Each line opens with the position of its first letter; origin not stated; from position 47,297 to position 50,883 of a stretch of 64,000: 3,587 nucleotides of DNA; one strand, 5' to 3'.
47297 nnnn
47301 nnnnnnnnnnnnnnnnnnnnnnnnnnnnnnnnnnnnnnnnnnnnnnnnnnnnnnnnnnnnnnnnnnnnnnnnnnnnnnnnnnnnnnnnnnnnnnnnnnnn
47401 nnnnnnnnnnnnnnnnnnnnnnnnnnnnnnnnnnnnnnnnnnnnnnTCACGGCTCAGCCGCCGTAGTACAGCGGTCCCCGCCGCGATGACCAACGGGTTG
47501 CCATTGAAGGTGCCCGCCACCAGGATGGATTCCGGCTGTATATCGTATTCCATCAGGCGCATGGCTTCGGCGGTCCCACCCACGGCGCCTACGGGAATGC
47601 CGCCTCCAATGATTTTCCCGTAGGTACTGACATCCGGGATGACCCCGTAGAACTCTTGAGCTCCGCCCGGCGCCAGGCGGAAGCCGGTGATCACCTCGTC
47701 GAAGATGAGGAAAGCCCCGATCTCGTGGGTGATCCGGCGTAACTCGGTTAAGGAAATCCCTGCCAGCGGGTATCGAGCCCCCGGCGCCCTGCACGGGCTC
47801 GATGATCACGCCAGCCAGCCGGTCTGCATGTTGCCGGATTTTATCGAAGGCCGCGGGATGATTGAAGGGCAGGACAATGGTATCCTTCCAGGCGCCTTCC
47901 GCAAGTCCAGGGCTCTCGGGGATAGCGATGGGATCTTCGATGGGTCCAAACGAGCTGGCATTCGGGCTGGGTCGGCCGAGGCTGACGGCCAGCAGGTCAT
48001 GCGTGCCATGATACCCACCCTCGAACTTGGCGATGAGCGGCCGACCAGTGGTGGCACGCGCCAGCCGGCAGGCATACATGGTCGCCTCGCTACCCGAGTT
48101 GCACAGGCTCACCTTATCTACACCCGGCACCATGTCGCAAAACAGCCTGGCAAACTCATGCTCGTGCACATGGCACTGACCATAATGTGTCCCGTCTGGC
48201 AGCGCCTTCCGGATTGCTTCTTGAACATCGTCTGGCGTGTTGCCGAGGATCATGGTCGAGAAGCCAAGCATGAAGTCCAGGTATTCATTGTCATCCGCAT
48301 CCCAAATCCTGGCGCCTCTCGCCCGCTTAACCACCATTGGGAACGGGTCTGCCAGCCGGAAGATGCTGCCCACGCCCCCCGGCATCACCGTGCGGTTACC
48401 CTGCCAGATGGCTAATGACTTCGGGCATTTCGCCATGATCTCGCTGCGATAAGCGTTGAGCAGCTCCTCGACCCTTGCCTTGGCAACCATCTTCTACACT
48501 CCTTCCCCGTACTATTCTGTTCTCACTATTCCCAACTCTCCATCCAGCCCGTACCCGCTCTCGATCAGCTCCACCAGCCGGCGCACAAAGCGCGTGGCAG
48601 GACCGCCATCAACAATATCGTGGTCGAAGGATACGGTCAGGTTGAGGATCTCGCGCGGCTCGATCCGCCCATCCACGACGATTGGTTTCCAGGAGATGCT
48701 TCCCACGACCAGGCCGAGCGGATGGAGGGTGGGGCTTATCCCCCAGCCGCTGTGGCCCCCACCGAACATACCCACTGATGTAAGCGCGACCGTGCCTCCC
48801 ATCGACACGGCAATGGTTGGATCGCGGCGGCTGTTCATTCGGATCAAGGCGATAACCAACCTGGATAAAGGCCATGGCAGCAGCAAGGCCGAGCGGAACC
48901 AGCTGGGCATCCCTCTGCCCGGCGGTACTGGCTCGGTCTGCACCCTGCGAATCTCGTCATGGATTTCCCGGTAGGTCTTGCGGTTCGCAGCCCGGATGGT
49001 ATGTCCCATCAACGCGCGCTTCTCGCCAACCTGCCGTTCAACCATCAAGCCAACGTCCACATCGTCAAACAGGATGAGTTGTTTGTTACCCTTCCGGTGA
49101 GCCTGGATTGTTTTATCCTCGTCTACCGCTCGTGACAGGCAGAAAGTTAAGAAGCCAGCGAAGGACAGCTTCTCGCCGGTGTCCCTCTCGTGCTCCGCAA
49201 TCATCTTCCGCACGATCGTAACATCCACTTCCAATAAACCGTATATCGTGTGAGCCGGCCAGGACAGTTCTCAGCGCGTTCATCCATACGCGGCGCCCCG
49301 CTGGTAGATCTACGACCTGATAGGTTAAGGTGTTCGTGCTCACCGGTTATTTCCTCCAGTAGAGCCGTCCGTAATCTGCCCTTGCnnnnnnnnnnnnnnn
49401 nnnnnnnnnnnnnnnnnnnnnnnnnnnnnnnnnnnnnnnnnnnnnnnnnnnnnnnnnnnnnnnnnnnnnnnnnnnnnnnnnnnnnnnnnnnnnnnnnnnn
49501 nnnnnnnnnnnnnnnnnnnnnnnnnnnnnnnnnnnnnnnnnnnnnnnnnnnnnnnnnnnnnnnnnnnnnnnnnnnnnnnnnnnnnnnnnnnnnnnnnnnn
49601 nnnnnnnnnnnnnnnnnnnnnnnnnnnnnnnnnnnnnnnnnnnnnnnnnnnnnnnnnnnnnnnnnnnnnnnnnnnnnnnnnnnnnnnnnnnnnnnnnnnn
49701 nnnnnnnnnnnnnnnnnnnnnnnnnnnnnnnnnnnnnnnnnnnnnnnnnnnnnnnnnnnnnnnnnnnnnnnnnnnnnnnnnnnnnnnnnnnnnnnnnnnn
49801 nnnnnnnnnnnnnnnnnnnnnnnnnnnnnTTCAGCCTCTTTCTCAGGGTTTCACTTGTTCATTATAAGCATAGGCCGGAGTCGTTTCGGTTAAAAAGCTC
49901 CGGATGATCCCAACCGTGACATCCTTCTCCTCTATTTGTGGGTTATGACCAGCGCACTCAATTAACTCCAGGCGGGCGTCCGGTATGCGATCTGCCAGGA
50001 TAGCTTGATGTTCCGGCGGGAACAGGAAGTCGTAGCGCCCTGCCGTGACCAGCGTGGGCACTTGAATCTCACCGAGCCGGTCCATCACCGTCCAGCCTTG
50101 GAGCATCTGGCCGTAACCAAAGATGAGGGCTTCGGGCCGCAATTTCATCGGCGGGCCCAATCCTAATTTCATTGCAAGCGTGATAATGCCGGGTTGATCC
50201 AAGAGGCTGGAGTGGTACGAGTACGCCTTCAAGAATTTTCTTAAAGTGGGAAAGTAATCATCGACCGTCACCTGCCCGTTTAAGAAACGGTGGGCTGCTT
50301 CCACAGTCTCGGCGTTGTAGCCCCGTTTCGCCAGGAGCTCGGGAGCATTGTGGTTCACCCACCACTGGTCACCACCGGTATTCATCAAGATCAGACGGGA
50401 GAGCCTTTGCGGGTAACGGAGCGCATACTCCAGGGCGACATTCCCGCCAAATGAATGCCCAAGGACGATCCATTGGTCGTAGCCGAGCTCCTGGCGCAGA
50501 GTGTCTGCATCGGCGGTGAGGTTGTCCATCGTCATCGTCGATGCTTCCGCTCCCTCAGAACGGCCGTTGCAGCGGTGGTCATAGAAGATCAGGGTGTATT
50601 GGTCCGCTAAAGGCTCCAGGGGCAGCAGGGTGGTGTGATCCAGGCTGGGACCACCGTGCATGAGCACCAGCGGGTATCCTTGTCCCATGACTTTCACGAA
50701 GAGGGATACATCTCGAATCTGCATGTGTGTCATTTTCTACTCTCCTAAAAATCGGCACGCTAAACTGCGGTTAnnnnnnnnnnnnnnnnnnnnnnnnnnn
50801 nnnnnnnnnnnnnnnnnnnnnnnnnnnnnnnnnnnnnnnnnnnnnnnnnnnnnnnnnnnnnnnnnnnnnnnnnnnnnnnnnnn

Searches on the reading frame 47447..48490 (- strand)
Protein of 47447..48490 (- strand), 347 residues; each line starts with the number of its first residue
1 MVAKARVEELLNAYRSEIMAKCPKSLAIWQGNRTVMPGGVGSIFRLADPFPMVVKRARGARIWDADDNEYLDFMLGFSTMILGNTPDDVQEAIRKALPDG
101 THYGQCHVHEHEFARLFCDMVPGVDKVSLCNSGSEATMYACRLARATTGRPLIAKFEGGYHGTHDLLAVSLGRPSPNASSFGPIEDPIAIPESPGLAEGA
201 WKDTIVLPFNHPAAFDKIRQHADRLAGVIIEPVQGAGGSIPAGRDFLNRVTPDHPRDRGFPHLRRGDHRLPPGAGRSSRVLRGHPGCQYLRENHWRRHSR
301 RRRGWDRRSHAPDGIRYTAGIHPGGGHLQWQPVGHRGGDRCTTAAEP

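Call 5: search_protein_families(library=pfam, proteins=[window:47447-48490:-])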
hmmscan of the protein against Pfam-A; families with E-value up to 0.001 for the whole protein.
window:47447-48490:- (347 aa): 1 family
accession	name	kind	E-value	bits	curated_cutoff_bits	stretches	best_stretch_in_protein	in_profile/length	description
PF00202.27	Aminotran_3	-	1.7e-33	116.3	30.5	1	48-250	7-216/403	Aminotransferase class-III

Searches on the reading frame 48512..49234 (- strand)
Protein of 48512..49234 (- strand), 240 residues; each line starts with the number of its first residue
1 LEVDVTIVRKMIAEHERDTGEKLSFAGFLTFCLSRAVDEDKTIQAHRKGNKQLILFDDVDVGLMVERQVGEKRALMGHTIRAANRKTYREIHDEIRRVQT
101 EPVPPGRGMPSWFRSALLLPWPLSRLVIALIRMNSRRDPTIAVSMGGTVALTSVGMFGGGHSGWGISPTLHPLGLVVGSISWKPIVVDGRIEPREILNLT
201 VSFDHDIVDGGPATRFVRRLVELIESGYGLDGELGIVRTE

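Call 52: search_protein_families(library=pfam, proteins=[window:48512-49234:-], max_evalue=0.001)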
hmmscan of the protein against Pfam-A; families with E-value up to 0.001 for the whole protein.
window:48512-49234:- (240 aa): 1 family
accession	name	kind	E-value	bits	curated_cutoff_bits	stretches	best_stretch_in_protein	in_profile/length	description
PF00198.28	2-oxoacid_dh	-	5.1e-22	78.9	23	2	145-226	146-226/232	2-oxoacid dehydrogenases acyltransferase (catalytic domain)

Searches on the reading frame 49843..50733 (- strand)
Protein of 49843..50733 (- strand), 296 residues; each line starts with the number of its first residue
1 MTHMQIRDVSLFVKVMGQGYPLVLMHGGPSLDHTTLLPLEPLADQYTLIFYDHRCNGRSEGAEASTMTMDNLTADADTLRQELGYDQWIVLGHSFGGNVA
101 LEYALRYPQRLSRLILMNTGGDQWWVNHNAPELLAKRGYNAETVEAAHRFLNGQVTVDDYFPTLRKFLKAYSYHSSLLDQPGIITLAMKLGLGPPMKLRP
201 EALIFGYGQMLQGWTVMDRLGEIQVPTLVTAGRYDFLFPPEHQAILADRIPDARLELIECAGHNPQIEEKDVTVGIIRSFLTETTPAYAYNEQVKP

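Call 52: search_protein_families(library=pfam, proteins=[window:49843-50733:-], max_evalue=0.001)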
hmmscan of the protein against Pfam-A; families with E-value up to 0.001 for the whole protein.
window:49843-50733:- (296 aa): 5 families
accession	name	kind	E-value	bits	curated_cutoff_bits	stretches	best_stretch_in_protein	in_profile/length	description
PF00561.26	Abhydrolase_1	-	9.1e-32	111.1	25.8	1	20-269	1-244/245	alpha/beta hydrolase fold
PF12146.15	Hydrolase_4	-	2.5e-18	66.7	27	1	44-121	30-111/239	Serine aminopeptidase, S33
PF12697.13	Abhydrolase_6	-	1.4e-14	55.7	26.3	1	22-272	1-213/217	Alpha/beta hydrolase family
PF03096.20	Ndr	-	7.1e-06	25.4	23.3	1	64-148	77-162/283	Ndr family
PF00975.26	Thioesterase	-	0.00022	22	26.4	1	58-112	38-92/226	Thioesterase domain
